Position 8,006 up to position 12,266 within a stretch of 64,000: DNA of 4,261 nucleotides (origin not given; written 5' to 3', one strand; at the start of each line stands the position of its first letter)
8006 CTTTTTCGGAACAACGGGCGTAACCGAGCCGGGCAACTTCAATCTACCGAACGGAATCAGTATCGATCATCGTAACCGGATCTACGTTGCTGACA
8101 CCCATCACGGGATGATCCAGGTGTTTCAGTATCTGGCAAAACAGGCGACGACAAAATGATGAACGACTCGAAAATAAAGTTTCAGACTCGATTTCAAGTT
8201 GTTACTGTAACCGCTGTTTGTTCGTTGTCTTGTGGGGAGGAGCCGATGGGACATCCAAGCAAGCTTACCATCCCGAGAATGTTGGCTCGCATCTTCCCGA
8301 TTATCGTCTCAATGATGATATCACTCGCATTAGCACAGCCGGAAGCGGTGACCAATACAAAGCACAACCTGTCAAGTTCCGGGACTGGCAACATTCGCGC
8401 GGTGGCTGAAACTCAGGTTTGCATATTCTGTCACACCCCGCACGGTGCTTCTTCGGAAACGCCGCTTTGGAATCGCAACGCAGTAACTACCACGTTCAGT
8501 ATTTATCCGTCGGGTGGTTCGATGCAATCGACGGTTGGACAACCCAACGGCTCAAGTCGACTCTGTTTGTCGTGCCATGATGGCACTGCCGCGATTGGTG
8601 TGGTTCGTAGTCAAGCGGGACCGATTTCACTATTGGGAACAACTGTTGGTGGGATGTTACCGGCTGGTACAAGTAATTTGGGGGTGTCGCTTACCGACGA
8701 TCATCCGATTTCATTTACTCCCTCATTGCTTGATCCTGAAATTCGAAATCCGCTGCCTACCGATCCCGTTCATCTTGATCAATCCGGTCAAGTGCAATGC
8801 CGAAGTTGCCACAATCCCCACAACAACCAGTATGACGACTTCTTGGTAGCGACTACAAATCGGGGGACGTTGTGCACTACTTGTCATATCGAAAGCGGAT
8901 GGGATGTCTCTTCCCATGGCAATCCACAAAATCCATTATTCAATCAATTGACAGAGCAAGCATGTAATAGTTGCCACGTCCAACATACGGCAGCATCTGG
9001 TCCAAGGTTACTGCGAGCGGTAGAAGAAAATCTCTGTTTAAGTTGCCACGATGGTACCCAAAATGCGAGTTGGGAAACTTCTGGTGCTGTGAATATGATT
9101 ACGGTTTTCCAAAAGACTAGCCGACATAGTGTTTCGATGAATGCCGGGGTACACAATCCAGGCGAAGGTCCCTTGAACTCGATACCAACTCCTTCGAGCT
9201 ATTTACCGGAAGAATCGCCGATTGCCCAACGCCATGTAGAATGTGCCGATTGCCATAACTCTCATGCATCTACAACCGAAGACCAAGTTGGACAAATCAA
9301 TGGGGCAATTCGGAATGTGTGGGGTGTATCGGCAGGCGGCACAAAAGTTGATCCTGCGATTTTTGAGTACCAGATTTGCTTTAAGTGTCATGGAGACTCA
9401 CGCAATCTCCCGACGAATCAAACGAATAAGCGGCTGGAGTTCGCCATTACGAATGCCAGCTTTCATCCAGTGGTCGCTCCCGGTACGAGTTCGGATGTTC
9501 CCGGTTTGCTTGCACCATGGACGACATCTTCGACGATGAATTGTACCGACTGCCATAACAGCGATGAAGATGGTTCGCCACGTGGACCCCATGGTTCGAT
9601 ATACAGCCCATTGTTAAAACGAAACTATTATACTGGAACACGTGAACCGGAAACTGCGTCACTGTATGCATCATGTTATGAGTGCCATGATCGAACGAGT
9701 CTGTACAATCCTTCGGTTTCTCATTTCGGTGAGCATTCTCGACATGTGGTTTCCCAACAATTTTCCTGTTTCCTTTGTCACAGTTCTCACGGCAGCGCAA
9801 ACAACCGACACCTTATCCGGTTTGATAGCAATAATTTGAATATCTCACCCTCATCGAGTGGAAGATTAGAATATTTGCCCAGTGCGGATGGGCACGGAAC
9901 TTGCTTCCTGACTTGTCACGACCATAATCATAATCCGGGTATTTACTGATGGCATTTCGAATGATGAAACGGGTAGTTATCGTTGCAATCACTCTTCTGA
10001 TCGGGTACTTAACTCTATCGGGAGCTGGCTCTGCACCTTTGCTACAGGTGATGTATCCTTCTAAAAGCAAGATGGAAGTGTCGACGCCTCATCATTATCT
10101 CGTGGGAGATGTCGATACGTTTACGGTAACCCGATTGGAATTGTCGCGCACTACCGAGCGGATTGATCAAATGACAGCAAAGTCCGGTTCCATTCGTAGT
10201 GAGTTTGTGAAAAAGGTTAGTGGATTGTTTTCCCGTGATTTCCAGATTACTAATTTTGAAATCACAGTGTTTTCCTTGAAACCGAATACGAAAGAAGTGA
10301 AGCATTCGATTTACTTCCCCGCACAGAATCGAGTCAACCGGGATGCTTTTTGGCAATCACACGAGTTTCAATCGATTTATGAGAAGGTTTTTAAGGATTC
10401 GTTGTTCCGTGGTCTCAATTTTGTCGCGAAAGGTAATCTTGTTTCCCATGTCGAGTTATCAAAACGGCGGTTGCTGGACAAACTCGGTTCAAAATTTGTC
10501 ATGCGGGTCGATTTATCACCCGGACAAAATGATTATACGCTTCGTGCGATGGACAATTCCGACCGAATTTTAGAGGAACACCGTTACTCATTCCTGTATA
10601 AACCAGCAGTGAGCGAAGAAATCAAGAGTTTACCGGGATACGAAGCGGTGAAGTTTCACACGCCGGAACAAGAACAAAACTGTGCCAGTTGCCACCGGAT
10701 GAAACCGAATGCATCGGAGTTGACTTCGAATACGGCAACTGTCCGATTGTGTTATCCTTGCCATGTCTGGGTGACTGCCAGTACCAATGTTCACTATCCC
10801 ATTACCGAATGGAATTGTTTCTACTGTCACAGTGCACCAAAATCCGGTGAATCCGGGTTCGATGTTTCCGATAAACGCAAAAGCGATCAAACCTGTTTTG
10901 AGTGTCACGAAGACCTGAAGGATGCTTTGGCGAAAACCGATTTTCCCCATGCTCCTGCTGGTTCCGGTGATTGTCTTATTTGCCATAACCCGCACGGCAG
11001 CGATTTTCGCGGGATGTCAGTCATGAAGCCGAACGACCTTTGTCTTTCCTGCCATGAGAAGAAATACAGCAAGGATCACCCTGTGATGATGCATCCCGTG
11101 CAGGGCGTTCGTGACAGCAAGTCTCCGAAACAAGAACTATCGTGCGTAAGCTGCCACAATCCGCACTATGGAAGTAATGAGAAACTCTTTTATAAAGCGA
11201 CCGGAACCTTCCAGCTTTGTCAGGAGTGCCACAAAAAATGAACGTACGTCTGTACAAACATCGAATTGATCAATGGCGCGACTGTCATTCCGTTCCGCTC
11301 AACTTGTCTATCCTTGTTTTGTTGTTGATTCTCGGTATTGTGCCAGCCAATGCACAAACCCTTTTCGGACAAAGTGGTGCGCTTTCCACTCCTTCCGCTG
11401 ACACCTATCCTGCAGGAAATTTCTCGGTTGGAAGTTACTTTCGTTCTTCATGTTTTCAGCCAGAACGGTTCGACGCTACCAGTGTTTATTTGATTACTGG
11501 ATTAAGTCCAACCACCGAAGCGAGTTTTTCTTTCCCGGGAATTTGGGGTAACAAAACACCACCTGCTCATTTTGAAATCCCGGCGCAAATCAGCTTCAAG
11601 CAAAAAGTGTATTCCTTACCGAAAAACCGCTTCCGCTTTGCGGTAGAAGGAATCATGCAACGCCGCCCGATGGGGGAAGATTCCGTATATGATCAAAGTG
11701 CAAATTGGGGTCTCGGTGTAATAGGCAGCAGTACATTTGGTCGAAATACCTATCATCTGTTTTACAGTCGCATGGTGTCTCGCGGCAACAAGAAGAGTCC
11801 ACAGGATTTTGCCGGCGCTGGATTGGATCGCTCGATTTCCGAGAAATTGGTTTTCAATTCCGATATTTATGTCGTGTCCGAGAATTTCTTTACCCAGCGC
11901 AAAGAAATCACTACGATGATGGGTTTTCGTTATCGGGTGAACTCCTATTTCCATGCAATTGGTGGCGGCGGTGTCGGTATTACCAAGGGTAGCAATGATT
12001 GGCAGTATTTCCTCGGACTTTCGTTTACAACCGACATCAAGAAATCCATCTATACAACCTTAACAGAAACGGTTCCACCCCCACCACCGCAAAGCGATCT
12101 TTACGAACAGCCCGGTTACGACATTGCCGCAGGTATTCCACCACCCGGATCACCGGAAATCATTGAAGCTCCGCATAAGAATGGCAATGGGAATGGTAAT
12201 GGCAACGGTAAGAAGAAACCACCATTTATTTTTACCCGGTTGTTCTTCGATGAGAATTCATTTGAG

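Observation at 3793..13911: Porin-cytochrome-like extracellular electron-transfer cluster in a T9SS-bearing bacterium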

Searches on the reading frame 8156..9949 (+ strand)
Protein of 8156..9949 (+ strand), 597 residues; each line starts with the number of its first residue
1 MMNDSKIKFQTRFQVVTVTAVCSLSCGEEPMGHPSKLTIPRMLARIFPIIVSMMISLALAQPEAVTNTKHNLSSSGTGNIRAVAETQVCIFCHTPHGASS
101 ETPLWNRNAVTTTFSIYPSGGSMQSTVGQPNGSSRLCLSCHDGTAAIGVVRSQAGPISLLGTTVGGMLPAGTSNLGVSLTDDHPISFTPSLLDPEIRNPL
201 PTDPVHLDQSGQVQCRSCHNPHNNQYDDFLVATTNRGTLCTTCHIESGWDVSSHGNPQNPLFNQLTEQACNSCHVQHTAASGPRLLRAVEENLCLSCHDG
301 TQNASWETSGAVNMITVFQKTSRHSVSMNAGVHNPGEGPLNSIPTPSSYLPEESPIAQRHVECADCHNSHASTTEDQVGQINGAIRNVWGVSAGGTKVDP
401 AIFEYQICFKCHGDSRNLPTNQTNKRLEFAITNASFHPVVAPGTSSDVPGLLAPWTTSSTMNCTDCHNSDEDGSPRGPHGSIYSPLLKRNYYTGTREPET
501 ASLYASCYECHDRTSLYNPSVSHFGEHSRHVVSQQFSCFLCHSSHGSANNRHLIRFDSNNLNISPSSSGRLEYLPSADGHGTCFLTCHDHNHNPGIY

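Call 4: search_protein_families(library=pfam, proteins=[window:8156-9949:+], max_evalue=0.01)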
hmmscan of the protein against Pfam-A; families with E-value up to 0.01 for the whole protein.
window:8156-9949:+ (597 aa): 4 families
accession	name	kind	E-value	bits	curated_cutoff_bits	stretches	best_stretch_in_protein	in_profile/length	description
PF09699.15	Paired_CXXCH_1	-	8.9e-31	105.7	20.6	3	266-301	5-39/41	Doubled CXXCH motif (Paired_CXXCH_1)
PF14522.11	Cytochrome_C7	-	5.1e-14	52.3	24.8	2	206-274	8-66/67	Cytochrome c7 and related cytochrome c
PF14537.11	Cytochrom_c3_2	-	1.7e-08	35.2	25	1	211-299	5-79/79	Cytochrome c3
PF04042.21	DNA_pol_E_B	-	0.0024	17.7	29.1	1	181-270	78-170/210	DNA polymerase alpha/epsilon subunit B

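Call 5: search_protein_families(library=ncbifam, proteins=[window:8156-9949:+], max_evalue=0.01)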
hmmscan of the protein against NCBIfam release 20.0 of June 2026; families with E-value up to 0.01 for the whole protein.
window:8156-9949:+ (597 aa): 6 families
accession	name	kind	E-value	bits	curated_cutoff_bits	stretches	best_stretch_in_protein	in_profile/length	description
TIGR01905.1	paired_CXXCH_1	subfamily_domain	7.8e-22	76.9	25.2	2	267-301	6-39/41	doubled CXXCH domain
TIGR03508.1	decahem_SO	subfamily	6.4e-20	71.7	192.2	3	209-310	140-231/258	DmsE family decaheme c-type cytochrome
NF041028.1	decahem_GSU2203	exception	1.6e-09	37.4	325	2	211-298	124-207/317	GSU2203 family decaheme c-type cytochrome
NF045713.1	CxxCH_16_HmcA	equivalog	1.6e-05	23.7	400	1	210-315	172-269/541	sulfate respiration complex hexadecaheme cytochrome HmcA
NF008659.0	PRK11659.1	equivalog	0.00019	21.2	184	0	211-246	134-169/188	cytochrome c nitrite reductase pentaheme subunit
TIGR03146.1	cyt_nit_nrfB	equivalog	0.0062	16.8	166.6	0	211-246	108-143/145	cytochrome c nitrite reductase pentaheme subunit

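Call 22: search_solved_structures(query=window:8156-9949:+, max_evalue=0.01)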
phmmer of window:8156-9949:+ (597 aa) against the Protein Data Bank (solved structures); distinct sequences matched with E-value up to 0.01: 2.
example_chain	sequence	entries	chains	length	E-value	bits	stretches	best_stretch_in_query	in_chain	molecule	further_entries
7tfs_A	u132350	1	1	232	2.2e-27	99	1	49-244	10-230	Cytochrome c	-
9yuq_N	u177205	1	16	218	7.2e-21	77.5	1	52-245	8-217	Putative multiheme cytochrome c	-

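Call 69: find_homologous_proteins(query=window:8279-9946:+, max_evalue=1e-20)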
Query window:8279-9946:+ (556 aa): 7545 proteins with E <= 1e-20 among 8000 candidates; the best 120 are listed.
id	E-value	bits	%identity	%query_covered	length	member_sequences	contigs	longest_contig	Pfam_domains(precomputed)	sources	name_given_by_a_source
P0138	0.0e+0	1299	100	100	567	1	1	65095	PF09699.16,PF14537.12,PF14522.12,PF22113.2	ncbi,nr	ncbi:MAG: hypothetical protein OEM52_00340 [bacterium]|nr:hypothetical protein [bacterium]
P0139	1.7e-277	940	72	97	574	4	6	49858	PF09699.16,PF14537.12,PF14522.12,PF22113.2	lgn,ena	-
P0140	7.3e-220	750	58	96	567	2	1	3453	PF09699.16,PF14537.12,PF14522.12,PF22113.2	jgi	jgi:predicted CXXCH cytochrome family protein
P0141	1.3e-214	732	57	99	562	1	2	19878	PF09699.16,PF14537.12,PF14522.12,PF22113.2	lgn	-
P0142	4.8e-212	724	57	100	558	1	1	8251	PF09699.16,PF14537.12,PF13435.12,PF14522.12,PF22113.2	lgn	-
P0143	3.1e-211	721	55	100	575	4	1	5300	PF09699.16,PF14537.12,PF14522.12,PF22113.2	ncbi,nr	ncbi:doubled CXXCH motif [bacterium BMS3Bbin04]|nr:doubled CXXCH motif [bacterium BMS3Bbin04]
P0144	1.2e-209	716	57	99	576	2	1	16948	PF09699.16,PF14537.12,PF22678.2,PF14522.12,PF22113.2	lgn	-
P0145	1.2e-208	713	57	97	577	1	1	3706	PF09699.16,PF14537.12,PF14522.12,PF22113.2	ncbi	-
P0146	4.4e-202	691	56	97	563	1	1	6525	PF09699.16,PF14537.12,PF14522.12,PF22113.2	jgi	jgi:predicted CXXCH cytochrome family protein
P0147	2.2e-198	679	53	99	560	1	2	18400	PF09699.16,PF14537.12,PF14522.12,PF22113.2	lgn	-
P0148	2.3e-198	679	54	97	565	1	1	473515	PF09699.16,PF14537.12,PF14522.12,PF22113.2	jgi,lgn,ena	-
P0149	2.6e-196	672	55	100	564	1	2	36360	PF09699.16,PF14537.12,PF02085.22,PF14522.12,PF22113.2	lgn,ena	-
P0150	8.4e-190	650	52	96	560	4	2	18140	PF09699.16,PF14537.12,PF14522.12,PF22113.2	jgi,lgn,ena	jgi:predicted CXXCH cytochrome family protein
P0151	1.1e-189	650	54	96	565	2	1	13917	PF09699.16,PF14537.12,PF14522.12,PF22113.2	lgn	-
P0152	1.5e-151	524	43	99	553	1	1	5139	PF09699.16,PF14537.12,PF14522.12,PF22113.2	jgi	-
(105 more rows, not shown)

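Call 81: predict_structure(alignment_id=A5)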
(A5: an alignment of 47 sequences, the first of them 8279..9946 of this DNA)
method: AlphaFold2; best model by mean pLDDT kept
length: 556 residues; sequences in the alignment: 47
mean_pLDDT: 68.5   pTM: 0.66
mean pLDDT of the five models: 68.5, 61.2, 60.0, 56.8, 50.5
residues with pLDDT >= 90: 35; 70-90: 272; 50-70: 129; < 50: 120
segments of 3 or more residues with pLDDT < 50: 18-29, 53-94, 102-113, 131-141, 236-249, 285-295, 303-319
pLDDT, mean of each block of 10 residues (from residue 1): 67 59 44 62 58 45 35 34 42 52 43 56 58 43 62 76 80 74 69 77 76 69 69 50 42 72 68 74 50 51 46 44 71 74 80 84 84 63 84 89 81 90 85 72 85 81 91 88 86 86 84 83 92 83 89 88
secondary structure, 60 per line:
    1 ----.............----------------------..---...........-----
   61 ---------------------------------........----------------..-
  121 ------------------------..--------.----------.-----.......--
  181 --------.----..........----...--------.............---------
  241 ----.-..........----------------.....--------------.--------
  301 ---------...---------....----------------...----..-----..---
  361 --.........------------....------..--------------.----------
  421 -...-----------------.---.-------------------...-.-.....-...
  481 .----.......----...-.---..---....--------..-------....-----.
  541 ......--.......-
elements in order: H5-17 H45-55 H94-101 H174-177 H194-202 H219-231 H247-256 H273-277 H322-325 H363-371 H384-387 H472-476 H478-481 H486-492 E531-534 E540-546 E549-555

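Call 83: fold_search(model_id=the predicted structure, library=pdb)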
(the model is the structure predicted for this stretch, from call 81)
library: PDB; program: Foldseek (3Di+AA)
matches with E <= 10: 11; with E <= 0.001: 1
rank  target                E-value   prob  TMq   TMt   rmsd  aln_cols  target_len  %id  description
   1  7tfs                  4.6e-04  1.00  0.21  0.50   7.8       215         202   27  Cryo-EM of the OmcE nanowires from Geobacter sulfurreducens (released 2022-05-04)
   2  9evs_1g               4.7e+00  0.03  0.04  0.20  13.6        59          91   20  Structure of the flowering plant mitoribosome with P-site tRNA (released 2025-09-03)
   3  4csw_A                5.3e+00  0.01  0.05  0.06  15.4       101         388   15  Rhodothermus marinus YCFD-like ribosomal protein L16 Arginyl hydroxylase (released 2014-04-09)
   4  4id2_A                5.6e+00  0.01  0.03  0.09  10.7        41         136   12  Crystal structure of a DUF4738 family protein (BACOVA_05496) from Bacteroides ovatus ATCC 8483 at 2.15 A resolution (released 2013-02-13)
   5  3pep                  6.4e+00  0.02  0.05  0.07   7.8        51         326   10  REVISED 2.3 ANGSTROMS STRUCTURE OF PORCINE PEPSIN. EVIDENCE FOR A FLEXIBLE SUBDOMAIN (released 1990-04-15)
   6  4cug_B                7.6e+00  0.01  0.05  0.07  13.2        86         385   15  Rhodothermus marinus YCFD-like ribosomal protein L16 Arginyl hydroxylase in complex substrate fragment (released 2014-04-16)
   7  6v41_AAA              8.1e+00  0.03  0.05  0.28   5.9        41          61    5  crystal structure of CDY1 chromodomain bound to H3K9me3 (released 2019-12-25)
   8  8q7z_AB               8.1e+00  0.02  0.05  0.25   4.8        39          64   10  Structure of the G. gallus 80S non-rotated ribosome (released 2024-08-28)
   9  8s4s_B                8.1e+00  0.01  0.04  0.12  13.5        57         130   19  PrgE from plasmid pCF10 (released 2024-05-29)
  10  9gyt_1g               9.2e+00  0.02  0.04  0.20  13.4        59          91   20  High resolution structure of B. oleracea mitoribosome (released 2025-10-15)
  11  6w39_A                9.7e+00  0.03  0.04  0.06   4.6        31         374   16  Structure of unphosphorylated IRE1 in complex with G-1749 (released 2020-12-09)

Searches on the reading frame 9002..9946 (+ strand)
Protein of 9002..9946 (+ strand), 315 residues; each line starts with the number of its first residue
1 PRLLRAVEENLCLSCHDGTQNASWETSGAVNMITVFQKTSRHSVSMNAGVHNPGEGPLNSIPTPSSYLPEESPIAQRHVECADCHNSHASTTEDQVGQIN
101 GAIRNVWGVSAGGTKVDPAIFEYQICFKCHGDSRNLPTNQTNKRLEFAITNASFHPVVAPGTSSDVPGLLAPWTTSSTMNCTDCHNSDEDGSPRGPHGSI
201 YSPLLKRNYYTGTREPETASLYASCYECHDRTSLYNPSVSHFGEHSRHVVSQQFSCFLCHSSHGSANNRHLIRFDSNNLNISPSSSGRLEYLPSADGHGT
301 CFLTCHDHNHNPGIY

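Call 80: search_protein_families(library=pfam, proteins=[window:9002-9946:+], max_evalue=1)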
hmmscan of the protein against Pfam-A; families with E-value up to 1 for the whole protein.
window:9002-9946:+ (315 aa): 6 families
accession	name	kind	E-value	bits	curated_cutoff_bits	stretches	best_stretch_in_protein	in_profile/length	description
PF09699.15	Paired_CXXCH_1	-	7.2e-16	58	20.6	4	179-232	7-39/41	Doubled CXXCH motif (Paired_CXXCH_1)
PF14522.11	Cytochrome_C7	-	7.7e-08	32.5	24.8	2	75-137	10-55/67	Cytochrome c7 and related cytochrome c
PF14537.11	Cytochrom_c3_2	-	1.3e-07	32.4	25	2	219-266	23-70/79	Cytochrome c3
PF22678.1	Cytochrom_c_NrfB-like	-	2.9e-05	24.9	27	1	181-267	1-72/89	Cytochrome c-type protein NrfB-like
PF11845.13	Tll0287-like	-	0.00016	22.5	24.1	0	121-142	99-120/144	Tll0287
PF00034.26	Cytochrom_C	-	0.65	11.8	21.3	0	178-217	9-42/90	Cytochrome c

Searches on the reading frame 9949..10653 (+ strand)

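Call 80: search_protein_families(library=pfam, proteins=[window:9949-10653:+], max_evalue=1)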
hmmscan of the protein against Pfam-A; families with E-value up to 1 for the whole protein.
window:9949-10653:+ (235 aa): 1 family
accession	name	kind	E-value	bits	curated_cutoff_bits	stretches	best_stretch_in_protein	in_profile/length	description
PF24266.1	HTH_HVO_0163_N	-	0.088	13.3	31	1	182-214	21-53/70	HVO_0163, N-terminal HTH domain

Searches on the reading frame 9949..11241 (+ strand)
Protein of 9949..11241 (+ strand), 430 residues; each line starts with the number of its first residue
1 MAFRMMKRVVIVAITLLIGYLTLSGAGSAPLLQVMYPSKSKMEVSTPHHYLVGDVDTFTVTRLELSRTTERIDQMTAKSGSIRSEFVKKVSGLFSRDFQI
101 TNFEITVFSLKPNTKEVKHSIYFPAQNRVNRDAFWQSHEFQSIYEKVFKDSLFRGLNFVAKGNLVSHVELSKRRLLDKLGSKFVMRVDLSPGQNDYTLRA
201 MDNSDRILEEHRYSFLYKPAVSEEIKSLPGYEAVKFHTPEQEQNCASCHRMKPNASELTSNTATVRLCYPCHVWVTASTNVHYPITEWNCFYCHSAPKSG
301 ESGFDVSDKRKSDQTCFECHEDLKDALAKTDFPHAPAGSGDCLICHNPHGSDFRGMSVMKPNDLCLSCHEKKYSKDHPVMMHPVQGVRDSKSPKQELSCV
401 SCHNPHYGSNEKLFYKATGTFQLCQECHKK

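Call 4: search_protein_families(library=pfam, proteins=[window:9949-11241:+], max_evalue=0.01)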
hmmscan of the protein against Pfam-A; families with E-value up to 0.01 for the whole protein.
window:9949-11241:+ (430 aa): 6 families
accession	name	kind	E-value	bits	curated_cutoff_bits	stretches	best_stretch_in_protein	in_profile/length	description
PF09699.15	Paired_CXXCH_1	-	4.1e-32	110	20.6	4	334-372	1-39/41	Doubled CXXCH motif (Paired_CXXCH_1)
PF14537.11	Cytochrom_c3_2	-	8.8e-10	39.4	25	2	341-429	8-79/79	Cytochrome c3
PF14522.11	Cytochrome_C7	-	1.2e-09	38.2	24.8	1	278-347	4-67/67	Cytochrome c7 and related cytochrome c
PF22113.1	Mtrc-MtrF_II-IV_dom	-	1.5e-06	28.3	30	1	268-406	9-166/176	Outer membrane cytochrome MtrC/MtrF-like, domains II/IV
PF02085.21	Cytochrom_CIII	-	1e-05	26.2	22.9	0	328-428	19-101/101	Class III cytochrome C family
PF22678.1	Cytochrom_c_NrfB-like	-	0.00012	23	27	0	356-427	27-89/89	Cytochrome c-type protein NrfB-like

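Call 5: search_protein_families(library=ncbifam, proteins=[window:9949-11241:+], max_evalue=0.01)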
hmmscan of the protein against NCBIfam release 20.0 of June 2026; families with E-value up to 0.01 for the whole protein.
window:9949-11241:+ (430 aa): 8 families
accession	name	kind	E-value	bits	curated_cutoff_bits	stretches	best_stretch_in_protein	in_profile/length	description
TIGR01905.1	paired_CXXCH_1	subfamily_domain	1.3e-24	85.8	25.2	4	334-372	1-39/41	doubled CXXCH domain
TIGR03508.1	decahem_SO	subfamily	2.2e-21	76.5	192.2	2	241-379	93-229/258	DmsE family decaheme c-type cytochrome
NF041028.1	decahem_GSU2203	exception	4.6e-19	68.8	325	2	238-351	122-234/317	GSU2203 family decaheme c-type cytochrome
NF008659.0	PRK11659.1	equivalog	8e-07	28.9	184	1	295-429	28-168/188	cytochrome c nitrite reductase pentaheme subunit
TIGR03146.1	cyt_nit_nrfB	equivalog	6.6e-06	26.5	166.6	0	289-429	13-142/145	cytochrome c nitrite reductase pentaheme subunit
TIGR03507.1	decahem_SO1788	subfamily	8.9e-06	24.4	209.3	1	279-349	235-305/672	OmcA/MtrC family decaheme c-type cytochrome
TIGR03153.1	cytochr_NrfH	equivalog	3.2e-05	24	134.2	0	239-347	25-134/138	cytochrome c nitrite reductase small subunit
NF045722.1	c3_cytochr_TmcA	equivalog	0.00026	20.9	114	0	241-273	79-111/125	acidic tetraheme cytochrome c3 TmcA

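Call 23: search_solved_structures(query=window:9949-11241:+, max_evalue=0.01)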
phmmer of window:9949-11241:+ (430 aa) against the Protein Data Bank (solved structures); distinct sequences matched with E-value up to 0.01: 2.
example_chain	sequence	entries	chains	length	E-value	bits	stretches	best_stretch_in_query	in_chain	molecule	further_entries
6r2q_A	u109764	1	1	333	6.1e-12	48.4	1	240-411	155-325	Cystathionine beta-synthase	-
6qvm_A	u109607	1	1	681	6.3e-05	25.3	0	341-370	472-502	Multiheme cytochrome cf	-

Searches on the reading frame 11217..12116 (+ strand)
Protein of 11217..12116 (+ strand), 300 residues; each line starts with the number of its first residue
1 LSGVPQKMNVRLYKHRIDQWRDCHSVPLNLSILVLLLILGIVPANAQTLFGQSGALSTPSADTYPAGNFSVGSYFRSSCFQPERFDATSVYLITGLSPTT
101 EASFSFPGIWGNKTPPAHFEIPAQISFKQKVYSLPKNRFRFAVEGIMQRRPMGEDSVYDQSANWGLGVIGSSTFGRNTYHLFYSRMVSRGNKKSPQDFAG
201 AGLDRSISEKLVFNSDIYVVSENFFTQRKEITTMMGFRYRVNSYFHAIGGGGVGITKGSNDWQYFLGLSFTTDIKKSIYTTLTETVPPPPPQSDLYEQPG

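Call 80: search_protein_families(library=pfam, proteins=[window:11217-12116:+], max_evalue=1)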
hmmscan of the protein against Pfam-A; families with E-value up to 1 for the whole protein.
window:11217-12116:+ (300 aa): 0 families
